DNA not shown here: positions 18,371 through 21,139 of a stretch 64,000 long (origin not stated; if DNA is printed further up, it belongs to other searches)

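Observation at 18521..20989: CcmF haem lyase fused in-frame to a TlpA/CcmG-type thioredoxin domain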

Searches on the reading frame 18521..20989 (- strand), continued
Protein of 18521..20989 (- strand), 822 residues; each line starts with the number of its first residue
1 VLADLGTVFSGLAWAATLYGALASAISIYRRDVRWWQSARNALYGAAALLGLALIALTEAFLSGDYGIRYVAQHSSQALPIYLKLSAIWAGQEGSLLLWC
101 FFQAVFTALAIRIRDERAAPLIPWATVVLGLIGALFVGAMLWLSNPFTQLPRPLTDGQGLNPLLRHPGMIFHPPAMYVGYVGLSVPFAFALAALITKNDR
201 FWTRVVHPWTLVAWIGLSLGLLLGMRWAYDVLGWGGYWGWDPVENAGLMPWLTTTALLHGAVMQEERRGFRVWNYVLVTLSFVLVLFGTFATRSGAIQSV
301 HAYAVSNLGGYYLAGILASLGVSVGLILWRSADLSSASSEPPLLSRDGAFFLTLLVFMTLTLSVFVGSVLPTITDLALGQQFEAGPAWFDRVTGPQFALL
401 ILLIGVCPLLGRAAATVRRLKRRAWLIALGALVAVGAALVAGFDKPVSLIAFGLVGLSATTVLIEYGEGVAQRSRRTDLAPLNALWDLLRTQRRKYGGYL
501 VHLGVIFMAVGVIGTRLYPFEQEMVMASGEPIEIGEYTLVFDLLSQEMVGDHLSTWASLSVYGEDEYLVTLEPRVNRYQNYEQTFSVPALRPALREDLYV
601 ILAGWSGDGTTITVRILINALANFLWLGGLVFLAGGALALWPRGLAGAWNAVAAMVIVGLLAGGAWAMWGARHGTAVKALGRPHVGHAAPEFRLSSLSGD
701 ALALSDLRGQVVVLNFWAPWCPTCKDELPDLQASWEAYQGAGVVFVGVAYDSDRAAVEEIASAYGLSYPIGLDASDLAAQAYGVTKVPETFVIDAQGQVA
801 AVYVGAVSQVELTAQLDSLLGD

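Call 39: find_encoding_contigs(protein=P0003, flank=10000, max_places=2)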
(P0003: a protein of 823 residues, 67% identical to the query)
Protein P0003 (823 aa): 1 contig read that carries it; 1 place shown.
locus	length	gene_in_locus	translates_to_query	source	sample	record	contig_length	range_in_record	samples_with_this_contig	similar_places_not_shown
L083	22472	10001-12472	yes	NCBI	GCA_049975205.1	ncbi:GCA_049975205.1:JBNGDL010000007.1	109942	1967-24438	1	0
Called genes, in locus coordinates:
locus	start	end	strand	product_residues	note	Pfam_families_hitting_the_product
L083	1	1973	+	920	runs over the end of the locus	PF00923:TAL_FSA, PF00342:PGI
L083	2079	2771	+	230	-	PF00834:Ribul_P_3_epim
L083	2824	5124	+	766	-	PF13231:PMT_2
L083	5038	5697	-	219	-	PF13204:Apiosidase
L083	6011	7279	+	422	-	PF00465:Fe-ADH, PF25137:ADH_Fe_C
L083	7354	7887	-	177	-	PF00719:Pyrophosphatase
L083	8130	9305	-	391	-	PF00685:Sulfotransfer_1 (faint), PF13469:Sulfotransfer_3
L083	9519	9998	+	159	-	PF03100:CcmE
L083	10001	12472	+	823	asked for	PF01578:Cytochrom_C_asm, PF16327:CcmF_C, PF00578:AhpC-TSA, PF08534:Redoxin, PF00085:Thioredoxin (faint), PF13905:Thioredoxin_8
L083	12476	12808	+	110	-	PF12773:DZR (weak), PF13240:Zn_Ribbon_1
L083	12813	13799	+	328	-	PF09851:SHOCT (weak)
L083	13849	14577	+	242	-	PF00005:ABC_tran, PF00448:SRP54 (weak), PF13304:AAA_21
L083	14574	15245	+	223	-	PF01061:ABC2_membrane (weak), PF03379:CcmB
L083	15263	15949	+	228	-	PF01578:Cytochrom_C_asm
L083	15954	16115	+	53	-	-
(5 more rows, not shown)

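Call 40: find_encoding_contigs(protein=P0095, flank=10000, max_places=2)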
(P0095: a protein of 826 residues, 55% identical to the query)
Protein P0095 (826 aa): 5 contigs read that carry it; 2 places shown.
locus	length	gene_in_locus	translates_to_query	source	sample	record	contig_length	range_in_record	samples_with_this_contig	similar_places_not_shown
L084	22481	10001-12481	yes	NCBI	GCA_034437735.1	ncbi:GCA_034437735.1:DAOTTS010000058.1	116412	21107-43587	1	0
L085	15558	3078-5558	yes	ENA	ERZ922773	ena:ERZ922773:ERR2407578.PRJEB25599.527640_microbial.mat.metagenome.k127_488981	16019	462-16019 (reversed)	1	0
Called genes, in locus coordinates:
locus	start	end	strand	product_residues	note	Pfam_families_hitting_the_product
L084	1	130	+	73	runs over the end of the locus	PF11127:YgaP-like_TM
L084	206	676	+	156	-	PF02566:OsmC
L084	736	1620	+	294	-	PF01261:AP_endonuc_2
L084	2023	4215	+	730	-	-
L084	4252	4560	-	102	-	-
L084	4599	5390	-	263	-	PF13414:TPR_11, PF13432:TPR_16, PF14559:TPR_19, PF13424:TPR_12, PF00515:TPR_1, PF07719:TPR_2, PF13181:TPR_8, PF13414:TPR_11, +27 more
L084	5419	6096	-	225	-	PF13483:Lactamase_B_3, PF12706:Lactamase_B_2 (weak)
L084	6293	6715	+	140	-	-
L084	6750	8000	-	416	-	-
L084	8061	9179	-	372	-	PF00712:DNA_pol3_beta, PF02767:DNA_pol3_beta_2, PF02768:DNA_pol3_beta_3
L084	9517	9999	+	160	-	PF03100:CcmE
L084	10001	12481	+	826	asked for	PF01578:Cytochrom_C_asm, PF16327:CcmF_C, PF05140:ResB (faint), PF00578:AhpC-TSA, PF08534:Redoxin, PF00085:Thioredoxin (faint), PF13098:Thioredoxin_2, PF13905:Thioredoxin_8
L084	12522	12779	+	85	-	PF12773:DZR (weak), PF09297:Zn_ribbon_NUD (faint), PF13248:Zn_ribbon_3 (weak), PF24460:DUF7575 (weak), PF24463:DUF7577 (weak), PF13240:Zn_Ribbon_1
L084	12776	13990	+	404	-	-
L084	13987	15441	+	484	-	PF00005:ABC_tran, PF13304:AAA_21 (weak), PF01061:ABC2_membrane, PF03379:CcmB, PF12730:ABC2_membrane_4 (weak), PF12698:ABC2_membrane_3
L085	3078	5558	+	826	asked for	PF01578:Cytochrom_C_asm, PF16327:CcmF_C, PF05140:ResB (faint), PF00578:AhpC-TSA, PF08534:Redoxin, PF00085:Thioredoxin (faint), PF13098:Thioredoxin_2, PF13905:Thioredoxin_8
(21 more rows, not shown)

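Call 41: predict_structure(alignment_id=A2)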
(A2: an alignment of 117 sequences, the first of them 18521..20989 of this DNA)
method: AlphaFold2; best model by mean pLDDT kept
length: 822 residues; sequences in the alignment: 117
mean_pLDDT: 87.0   pTM: 0.83
mean pLDDT of the five models: 87.0, 85.2, 83.9, 83.7, 83.3
residues with pLDDT >= 90: 386; 70-90: 381; 50-70: 51; < 50: 4
segments of 3 or more residues with pLDDT < 50: none
pLDDT, mean of each block of 10 residues (from residue 1): 96 98 96 95 98 98 96 93 93 94 96 79 95 95 95 91 81 91 96 88 88 93 83 62 82 92 80 93 92 70 70 91 94 70 73 89 87 83 78 85 66 51 77 92 90 87 86 91 90 88 90 87 90 90 86 91 87 90 84 89 89 93 91 90 75 84 82 71 84 87 87 93 89 91 91 90 92 86 84 91 87 89 67
secondary structure, 60 per line:
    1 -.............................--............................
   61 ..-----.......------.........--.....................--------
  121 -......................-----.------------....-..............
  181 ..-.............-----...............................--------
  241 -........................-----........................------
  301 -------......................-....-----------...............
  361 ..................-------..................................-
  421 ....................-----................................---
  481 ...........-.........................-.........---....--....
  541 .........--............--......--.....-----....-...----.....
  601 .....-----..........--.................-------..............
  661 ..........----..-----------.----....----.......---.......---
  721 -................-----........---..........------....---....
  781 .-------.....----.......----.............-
elements in order (helices of 4 or more, strands of 3 or more residues): H2-30 H33-62 H69-74 H81-89 H92-112 H122-143 H162-165 H167-182 H184-196 H202-232 H242-265 H271-294 H308-329 H331-334 H346-378 H386-419 H421-440 H446-477 H481-491 H493-517 E519-527 E531-534 E537-549 E552-563 E566-571 E574-578 E584-587 E589-591 E596-605 E611-620 H623-639 H647-670 E693-696 E701-703 H704-707 E711-717 H722-737 E743-750 H754-763 E770-773 H777-781 E789-793 E798-804 H809-821
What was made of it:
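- AF2 (call 41) gives 15 TM helices, a periplasmic beta-domain, TM15, TM16 and the Trx fold at pLDDT 87 and pTM 0.83.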

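Call 46: fold_search(model_id=the predicted structure, library=pdb)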
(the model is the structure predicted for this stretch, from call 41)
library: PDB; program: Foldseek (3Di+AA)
matches with E <= 10: 681; with E <= 0.001: 386
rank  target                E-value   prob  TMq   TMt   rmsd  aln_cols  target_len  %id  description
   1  6zmq                  4.7e-28  1.00  0.64  0.88   3.8       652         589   29  Cytochrome c Heme Lyase CcmF (released 2021-05-19)
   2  4nmu_A                2.0e-10  1.00  0.17  0.89   1.6       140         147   31  Crystal Structure of Thiol-disulfide Oxidoreductase from Bacillus str. 'Ames Ancestor' (released 2013-12-18)
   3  1su9_B                3.8e-10  1.00  0.16  0.92   1.3       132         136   32  Reduced structure of the soluble domain of ResA (released 2004-05-11)
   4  3c71                  3.8e-10  1.00  0.16  0.90   1.3       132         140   33  Structure of a ResA variant with a DsbA-like active site motif (CPHC) (released 2008-08-12)
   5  1st9_A                4.6e-10  1.00  0.16  0.94   1.1       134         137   33  Crystal Structure of a Soluble Domain of ResA in the Oxidised Form (released 2004-05-11)
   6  1st9_B                5.2e-10  1.00  0.16  0.94   1.1       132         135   32  Crystal Structure of a Soluble Domain of ResA in the Oxidised Form (released 2004-05-11)
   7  4nmu_D                5.9e-10  1.00  0.16  0.94   1.3       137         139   31  Crystal Structure of Thiol-disulfide Oxidoreductase from Bacillus str. 'Ames Ancestor' (released 2013-12-18)
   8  2f9s_A                6.4e-10  1.00  0.16  0.93   1.1       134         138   33  2nd Crystal Structure Of A Soluble Domain Of ResA In The Oxidised Form (released 2006-04-18)
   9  2h1b_C                7.2e-10  1.00  0.16  0.94   1.1       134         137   32  ResA E80Q (released 2006-09-19)
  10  2h1b_A                7.5e-10  1.00  0.16  0.92   1.2       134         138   32  ResA E80Q (released 2006-09-19)
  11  4nmu_B                1.0e-09  1.00  0.17  0.94   1.4       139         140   31  Crystal Structure of Thiol-disulfide Oxidoreductase from Bacillus str. 'Ames Ancestor' (released 2013-12-18)
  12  3c73_A                1.2e-09  1.00  0.16  0.92   1.3       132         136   32  Structure of CEHC variant ResA (released 2008-08-12)
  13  2h19_B                1.6e-09  1.00  0.16  0.92   1.2       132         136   32  Crystal Structure of ResA Cys77Ala Variant (released 2006-09-19)
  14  2h19_A                1.6e-09  1.00  0.16  0.91   1.2       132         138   32  Crystal Structure of ResA Cys77Ala Variant (released 2006-09-19)
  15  3c73_B                1.7e-09  1.00  0.16  0.91   1.3       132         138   32  Structure of CEHC variant ResA (released 2008-08-12)
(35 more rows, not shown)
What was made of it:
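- On CcmF/NrfE haem lyase: Foldseek against 6zmq: E 4.7e-28, TM-score 0.88 normalised to the target (call 46)
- On CcmG/DsbE - ResA thiol-disulfide oxidoreductases: ResA TM-score 0.94, rmsd 1.1 A (call 46).
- Foldseek gives 6ZMQ TM-score 0.88 and ResA TM-score 0.94 (call 46).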

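Call 52: find_encoding_contigs(protein=P0123, flank=8000, max_places=3)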
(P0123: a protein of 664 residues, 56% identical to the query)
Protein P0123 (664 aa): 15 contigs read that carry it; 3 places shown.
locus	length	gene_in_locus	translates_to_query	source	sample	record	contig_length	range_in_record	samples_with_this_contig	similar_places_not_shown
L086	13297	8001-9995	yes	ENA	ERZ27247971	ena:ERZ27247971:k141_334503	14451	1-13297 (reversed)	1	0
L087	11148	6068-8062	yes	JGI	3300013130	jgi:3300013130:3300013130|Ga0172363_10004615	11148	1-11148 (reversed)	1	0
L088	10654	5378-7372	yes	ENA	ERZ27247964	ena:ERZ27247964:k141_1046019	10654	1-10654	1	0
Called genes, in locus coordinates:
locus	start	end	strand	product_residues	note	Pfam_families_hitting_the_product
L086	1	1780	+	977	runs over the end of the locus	?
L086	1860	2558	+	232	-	PF01863:YgjP-like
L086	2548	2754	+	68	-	-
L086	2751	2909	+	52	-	PF10049:DUF2283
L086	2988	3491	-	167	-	-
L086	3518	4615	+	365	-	-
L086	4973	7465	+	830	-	PF00933:Glyco_hydro_3, PF01915:Glyco_hydro_3_C, PF07691:PA14, PF14310:Fn3-like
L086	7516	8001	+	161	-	PF03100:CcmE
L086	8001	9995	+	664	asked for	PF01578:Cytochrom_C_asm, PF16327:CcmF_C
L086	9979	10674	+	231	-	PF13191:AAA_16 (weak), PF00005:ABC_tran, PF13304:AAA_21 (weak), PF13401:AAA_22 (faint), PF13304:AAA_21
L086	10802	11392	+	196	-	PF01061:ABC2_membrane, PF03379:CcmB, PF12698:ABC2_membrane_3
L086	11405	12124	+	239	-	PF01578:Cytochrom_C_asm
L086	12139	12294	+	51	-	-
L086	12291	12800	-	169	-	-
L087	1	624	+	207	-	?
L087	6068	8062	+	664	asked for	PF01578:Cytochrom_C_asm, PF16327:CcmF_C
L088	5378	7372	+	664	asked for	PF01578:Cytochrom_C_asm, PF16327:CcmF_C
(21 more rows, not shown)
